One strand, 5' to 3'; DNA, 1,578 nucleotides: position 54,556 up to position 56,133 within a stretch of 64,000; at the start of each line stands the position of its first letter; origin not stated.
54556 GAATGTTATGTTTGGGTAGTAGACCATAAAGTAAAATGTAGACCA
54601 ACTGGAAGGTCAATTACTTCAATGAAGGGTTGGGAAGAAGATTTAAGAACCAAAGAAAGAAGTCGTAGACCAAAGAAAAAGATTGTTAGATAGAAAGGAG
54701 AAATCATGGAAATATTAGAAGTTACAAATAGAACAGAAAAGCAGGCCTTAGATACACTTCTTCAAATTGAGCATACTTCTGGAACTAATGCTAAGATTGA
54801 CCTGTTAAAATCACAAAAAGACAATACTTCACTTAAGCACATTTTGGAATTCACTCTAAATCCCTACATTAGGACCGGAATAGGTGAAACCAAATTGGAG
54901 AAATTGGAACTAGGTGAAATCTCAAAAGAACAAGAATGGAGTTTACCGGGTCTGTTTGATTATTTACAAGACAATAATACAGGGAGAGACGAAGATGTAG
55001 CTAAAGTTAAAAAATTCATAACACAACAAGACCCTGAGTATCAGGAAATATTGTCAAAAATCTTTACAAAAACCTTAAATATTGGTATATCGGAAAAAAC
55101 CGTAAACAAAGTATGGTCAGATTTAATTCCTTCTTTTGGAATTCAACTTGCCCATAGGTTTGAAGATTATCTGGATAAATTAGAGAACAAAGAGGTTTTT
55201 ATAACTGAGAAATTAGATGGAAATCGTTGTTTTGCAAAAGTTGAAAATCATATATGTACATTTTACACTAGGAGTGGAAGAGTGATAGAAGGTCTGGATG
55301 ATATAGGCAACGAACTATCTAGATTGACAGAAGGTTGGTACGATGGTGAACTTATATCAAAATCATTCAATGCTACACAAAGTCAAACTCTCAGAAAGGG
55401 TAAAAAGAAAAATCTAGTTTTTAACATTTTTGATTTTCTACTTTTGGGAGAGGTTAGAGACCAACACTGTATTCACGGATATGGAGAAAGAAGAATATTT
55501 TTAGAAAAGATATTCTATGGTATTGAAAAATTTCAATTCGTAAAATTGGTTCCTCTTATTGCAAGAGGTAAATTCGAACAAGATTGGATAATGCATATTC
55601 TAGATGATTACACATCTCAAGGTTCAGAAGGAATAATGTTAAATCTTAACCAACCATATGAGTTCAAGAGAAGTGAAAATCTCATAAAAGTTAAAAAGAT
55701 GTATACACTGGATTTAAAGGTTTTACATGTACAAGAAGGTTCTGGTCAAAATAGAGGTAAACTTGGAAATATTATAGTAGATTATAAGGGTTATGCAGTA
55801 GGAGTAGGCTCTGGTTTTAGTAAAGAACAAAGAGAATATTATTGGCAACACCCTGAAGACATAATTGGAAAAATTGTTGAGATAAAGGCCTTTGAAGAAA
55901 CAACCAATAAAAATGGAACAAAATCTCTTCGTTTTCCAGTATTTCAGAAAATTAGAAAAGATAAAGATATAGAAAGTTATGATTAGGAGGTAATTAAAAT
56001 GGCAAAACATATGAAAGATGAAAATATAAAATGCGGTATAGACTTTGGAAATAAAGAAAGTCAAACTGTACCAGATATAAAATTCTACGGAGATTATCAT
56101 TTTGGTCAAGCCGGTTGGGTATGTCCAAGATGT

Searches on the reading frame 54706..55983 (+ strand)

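Call 54: search_protein_families(library=phrogs, proteins=[window:54706-55983:+], max_evalue=0.0001)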
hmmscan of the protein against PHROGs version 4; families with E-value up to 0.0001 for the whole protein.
window:54706-55983:+ (426 aa): 2 families
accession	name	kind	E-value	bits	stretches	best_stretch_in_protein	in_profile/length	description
phrog_114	-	DNA, RNA and nucleotide metabolism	1.3e-93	315.7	1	8-423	85-504/634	ATP-dependent DNA ligase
phrog_12420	-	DNA, RNA and nucleotide metabolism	8.2e-12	46.4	1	22-141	15-132/133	ATP-dependent DNA ligase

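Call 77: search_protein_families(library=pfam, proteins=[window:54706-55983:+], max_evalue=0.01)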
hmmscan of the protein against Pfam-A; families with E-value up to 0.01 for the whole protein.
window:54706-55983:+ (426 aa): 5 families
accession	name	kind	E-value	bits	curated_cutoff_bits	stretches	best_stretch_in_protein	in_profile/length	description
PF14743.12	DNA_ligase_OB_2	-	4.7e-13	49.4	28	1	344-417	1-66/66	DNA ligase OB-like domain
PF01068.26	DNA_ligase_A_M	-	1.3e-10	41.8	26.2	1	148-330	3-204/204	ATP dependent DNA ligase domain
PF09414.15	RNA_ligase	-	3e-05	24.7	27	1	162-330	1-171/171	RNA ligase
PF04679.21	DNA_ligase_A_C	-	0.00021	22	27.5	1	375-420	58-94/94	ATP dependent DNA ligase C terminal region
PF04675.19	DNA_ligase_A_N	-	0.00047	20.8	24.6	1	78-137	109-173/174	DNA ligase N terminus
